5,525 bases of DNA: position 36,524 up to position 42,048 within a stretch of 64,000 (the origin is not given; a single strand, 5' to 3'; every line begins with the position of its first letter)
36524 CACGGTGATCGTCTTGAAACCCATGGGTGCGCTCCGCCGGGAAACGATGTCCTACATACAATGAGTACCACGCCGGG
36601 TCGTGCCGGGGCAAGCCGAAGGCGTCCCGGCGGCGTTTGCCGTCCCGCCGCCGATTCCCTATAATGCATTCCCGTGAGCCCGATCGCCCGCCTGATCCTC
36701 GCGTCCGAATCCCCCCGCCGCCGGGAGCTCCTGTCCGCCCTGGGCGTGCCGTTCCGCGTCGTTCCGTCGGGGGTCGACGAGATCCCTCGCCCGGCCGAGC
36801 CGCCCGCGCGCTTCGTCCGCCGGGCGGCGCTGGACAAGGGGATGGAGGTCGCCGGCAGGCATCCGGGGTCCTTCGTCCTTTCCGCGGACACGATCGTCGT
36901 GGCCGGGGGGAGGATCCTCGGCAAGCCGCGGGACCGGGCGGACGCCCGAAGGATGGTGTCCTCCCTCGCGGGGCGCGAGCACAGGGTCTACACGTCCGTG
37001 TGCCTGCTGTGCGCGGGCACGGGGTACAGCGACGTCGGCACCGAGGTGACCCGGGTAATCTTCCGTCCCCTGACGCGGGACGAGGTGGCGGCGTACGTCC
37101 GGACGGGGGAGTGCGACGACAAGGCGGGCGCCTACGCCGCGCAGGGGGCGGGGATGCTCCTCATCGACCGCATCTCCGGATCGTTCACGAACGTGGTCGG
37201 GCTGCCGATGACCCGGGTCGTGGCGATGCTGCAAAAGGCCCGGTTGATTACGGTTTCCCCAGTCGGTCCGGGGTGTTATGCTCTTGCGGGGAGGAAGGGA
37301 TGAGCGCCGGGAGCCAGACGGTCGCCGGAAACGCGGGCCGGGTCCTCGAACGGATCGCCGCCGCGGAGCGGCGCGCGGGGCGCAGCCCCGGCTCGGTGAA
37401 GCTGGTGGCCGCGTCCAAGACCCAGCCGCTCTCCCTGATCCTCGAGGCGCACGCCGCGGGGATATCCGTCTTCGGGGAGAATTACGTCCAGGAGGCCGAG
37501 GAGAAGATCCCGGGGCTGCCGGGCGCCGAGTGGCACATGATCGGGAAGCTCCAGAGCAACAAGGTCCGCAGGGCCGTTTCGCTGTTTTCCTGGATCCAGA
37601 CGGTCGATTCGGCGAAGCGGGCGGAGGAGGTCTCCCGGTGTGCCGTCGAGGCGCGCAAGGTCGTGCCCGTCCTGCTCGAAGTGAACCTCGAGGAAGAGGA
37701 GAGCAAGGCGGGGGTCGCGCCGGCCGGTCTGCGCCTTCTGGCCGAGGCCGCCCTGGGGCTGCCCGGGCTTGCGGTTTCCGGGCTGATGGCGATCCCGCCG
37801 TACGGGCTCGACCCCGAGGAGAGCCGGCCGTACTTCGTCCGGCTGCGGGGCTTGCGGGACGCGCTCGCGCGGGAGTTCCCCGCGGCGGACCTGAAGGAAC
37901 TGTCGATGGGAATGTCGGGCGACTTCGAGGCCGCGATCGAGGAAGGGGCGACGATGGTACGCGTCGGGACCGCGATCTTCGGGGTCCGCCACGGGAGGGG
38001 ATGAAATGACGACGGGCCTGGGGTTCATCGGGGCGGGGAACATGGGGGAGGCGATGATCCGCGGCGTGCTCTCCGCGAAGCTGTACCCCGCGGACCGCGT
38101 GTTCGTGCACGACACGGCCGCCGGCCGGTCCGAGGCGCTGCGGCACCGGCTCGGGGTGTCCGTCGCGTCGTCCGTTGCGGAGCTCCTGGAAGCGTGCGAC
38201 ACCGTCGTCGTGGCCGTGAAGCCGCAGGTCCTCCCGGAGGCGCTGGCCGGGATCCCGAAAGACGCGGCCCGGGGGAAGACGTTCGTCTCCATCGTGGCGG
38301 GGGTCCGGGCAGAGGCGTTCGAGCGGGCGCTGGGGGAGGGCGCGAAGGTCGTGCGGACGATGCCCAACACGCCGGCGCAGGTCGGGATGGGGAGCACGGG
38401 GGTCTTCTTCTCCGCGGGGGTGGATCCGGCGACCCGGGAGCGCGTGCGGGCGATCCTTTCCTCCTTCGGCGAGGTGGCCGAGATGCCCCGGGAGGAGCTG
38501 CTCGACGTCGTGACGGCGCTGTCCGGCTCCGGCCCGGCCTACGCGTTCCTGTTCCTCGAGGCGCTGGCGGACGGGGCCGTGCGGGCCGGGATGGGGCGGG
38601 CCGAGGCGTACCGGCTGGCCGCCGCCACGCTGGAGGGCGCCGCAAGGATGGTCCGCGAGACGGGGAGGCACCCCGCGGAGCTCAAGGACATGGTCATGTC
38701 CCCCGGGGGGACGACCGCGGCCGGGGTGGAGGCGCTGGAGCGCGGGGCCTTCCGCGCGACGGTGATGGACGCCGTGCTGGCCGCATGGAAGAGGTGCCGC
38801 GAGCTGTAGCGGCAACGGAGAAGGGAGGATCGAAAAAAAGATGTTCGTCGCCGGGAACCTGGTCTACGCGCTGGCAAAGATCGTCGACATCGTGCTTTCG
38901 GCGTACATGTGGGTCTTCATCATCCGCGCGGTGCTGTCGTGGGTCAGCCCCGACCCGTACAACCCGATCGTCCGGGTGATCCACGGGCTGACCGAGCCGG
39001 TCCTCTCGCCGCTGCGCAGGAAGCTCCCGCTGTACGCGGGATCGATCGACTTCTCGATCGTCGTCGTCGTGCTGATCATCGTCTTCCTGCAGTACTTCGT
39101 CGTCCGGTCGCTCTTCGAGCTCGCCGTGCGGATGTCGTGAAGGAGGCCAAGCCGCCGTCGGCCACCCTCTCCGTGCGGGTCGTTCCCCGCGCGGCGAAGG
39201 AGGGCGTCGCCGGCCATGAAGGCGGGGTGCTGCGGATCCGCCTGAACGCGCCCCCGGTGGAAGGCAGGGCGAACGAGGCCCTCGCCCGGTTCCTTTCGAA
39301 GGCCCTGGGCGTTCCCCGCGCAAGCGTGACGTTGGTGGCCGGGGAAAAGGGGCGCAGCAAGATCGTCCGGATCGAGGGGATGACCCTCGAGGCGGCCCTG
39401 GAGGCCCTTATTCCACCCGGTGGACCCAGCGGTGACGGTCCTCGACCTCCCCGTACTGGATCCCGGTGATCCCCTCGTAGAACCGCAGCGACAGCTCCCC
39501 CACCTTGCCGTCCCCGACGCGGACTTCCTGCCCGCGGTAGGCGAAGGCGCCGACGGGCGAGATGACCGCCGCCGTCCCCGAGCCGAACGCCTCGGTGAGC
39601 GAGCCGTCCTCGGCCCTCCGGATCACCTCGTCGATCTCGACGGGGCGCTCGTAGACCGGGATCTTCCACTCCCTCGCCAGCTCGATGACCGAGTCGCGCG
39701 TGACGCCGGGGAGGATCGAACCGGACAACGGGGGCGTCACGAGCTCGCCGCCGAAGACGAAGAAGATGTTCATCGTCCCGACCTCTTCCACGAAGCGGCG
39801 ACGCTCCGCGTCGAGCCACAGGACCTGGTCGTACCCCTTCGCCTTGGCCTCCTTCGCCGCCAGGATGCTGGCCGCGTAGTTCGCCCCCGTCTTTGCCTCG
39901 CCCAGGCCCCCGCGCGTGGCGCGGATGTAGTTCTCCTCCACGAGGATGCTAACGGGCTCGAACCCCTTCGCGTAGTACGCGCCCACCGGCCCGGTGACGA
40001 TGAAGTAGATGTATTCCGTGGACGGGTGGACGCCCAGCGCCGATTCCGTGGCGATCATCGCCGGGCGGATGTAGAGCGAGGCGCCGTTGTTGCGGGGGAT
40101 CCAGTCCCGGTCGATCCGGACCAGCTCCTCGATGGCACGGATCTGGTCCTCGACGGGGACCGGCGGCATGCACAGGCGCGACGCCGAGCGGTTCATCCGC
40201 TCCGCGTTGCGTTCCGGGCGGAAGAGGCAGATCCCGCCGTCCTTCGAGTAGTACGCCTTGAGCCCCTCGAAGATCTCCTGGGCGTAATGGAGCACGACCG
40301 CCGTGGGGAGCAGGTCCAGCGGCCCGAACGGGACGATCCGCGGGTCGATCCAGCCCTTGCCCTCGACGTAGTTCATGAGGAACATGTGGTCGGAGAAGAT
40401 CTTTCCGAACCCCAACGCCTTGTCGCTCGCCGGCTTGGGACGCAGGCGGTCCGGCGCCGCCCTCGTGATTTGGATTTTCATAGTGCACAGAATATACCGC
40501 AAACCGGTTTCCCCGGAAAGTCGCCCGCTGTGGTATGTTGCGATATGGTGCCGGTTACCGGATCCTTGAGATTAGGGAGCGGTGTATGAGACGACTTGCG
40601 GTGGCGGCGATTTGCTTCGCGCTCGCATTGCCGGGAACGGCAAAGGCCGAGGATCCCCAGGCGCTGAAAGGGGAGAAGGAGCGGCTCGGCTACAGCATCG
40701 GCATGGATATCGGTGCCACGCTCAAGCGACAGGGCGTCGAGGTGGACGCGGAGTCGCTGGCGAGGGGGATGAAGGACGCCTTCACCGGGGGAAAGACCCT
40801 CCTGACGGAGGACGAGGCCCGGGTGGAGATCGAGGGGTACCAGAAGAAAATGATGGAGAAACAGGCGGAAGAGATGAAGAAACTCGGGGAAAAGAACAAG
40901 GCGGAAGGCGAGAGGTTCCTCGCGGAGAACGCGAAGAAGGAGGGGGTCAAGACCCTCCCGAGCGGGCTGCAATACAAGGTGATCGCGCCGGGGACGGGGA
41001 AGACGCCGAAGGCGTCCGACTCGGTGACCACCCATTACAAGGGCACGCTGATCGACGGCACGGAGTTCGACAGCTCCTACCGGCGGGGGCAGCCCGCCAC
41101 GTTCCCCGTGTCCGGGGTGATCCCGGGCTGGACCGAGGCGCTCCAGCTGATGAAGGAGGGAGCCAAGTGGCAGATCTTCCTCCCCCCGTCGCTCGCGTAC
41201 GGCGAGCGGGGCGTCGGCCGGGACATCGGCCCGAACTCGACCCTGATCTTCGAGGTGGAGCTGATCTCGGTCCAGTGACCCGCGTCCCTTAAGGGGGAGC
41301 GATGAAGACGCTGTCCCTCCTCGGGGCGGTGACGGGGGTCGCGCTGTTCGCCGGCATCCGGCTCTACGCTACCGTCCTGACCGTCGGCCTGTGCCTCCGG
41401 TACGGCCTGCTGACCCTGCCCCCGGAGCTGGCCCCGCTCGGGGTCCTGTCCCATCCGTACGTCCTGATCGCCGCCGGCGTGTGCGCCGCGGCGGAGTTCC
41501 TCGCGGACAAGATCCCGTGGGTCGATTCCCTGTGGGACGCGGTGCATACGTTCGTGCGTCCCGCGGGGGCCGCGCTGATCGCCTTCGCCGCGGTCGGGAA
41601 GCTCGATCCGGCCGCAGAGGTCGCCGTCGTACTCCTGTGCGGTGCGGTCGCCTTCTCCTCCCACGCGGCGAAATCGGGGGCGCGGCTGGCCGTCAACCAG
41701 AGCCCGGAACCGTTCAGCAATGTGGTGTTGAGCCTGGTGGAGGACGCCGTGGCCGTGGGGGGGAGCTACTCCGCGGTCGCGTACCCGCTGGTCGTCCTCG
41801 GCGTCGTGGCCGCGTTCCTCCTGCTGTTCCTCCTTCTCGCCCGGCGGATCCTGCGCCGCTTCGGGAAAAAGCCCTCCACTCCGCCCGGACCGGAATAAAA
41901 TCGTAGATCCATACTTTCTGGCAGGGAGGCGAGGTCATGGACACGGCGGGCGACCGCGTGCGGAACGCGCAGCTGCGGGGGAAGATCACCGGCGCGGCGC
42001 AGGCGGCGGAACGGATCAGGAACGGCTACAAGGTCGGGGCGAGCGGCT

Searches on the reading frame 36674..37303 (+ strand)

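Call 61: search_protein_families(library=pfam, proteins=[window:36674-37303:+], max_evalue=0.00001)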
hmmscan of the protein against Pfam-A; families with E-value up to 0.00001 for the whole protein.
window:36674-37303:+ (209 aa): 1 family
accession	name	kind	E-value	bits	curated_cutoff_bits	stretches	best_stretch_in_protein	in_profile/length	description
PF02545.19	Maf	-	1.1e-58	198.5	27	1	6-188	1-186/187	Maf-like protein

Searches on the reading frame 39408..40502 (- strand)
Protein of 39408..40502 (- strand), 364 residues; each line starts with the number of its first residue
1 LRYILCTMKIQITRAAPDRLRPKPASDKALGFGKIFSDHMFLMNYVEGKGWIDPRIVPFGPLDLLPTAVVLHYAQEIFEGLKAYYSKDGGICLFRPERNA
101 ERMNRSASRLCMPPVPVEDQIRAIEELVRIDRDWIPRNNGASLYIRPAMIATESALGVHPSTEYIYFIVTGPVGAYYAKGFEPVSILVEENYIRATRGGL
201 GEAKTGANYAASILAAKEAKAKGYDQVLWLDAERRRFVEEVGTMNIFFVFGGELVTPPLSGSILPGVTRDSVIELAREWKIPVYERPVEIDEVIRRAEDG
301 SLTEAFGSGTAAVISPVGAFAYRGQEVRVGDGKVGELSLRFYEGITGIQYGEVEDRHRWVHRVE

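Call 61: search_protein_families(library=pfam, proteins=[window:39408-40502:-], max_evalue=0.00001)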
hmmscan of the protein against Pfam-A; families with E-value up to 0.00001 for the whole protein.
window:39408-40502:- (364 aa): 1 family
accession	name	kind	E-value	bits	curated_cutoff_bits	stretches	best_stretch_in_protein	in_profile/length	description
PF01063.24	Aminotran_4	-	4.5e-36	125.2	28.5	1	77-318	2-221/223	Amino-transferase class IV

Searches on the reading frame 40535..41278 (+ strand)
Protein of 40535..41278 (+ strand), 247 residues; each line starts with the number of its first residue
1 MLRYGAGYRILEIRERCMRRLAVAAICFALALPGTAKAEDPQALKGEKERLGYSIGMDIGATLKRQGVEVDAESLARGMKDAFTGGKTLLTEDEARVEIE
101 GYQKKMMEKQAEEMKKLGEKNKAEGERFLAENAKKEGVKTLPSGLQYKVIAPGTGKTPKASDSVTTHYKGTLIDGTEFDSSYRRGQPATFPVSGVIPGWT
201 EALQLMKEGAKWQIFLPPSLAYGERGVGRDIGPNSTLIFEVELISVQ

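Call 61: search_protein_families(library=pfam, proteins=[window:40535-41278:+], max_evalue=0.00001)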
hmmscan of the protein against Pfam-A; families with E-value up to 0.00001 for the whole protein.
window:40535-41278:+ (247 aa): 2 families
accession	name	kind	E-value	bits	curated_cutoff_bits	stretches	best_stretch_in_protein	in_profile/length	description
PF00254.34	FKBP_C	-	3.4e-31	107.9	21.1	1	156-244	3-94/94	FKBP-type peptidyl-prolyl cis-trans isomerase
PF01346.23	FKBP_N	-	7.4e-29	100.9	22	1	48-149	1-97/97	Domain amino terminal to FKBP-type peptidyl-prolyl isomerase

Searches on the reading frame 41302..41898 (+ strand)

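Call 61: search_protein_families(library=pfam, proteins=[window:41302-41898:+], max_evalue=0.00001)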
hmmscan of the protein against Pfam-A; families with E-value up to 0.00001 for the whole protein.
window:41302-41898:+ (198 aa): 1 family
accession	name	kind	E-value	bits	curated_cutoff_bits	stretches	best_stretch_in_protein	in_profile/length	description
PF13548.11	DUF4126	-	2e-48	164.9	27.5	1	9-181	3-174/175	Domain of unknown function (DUF4126)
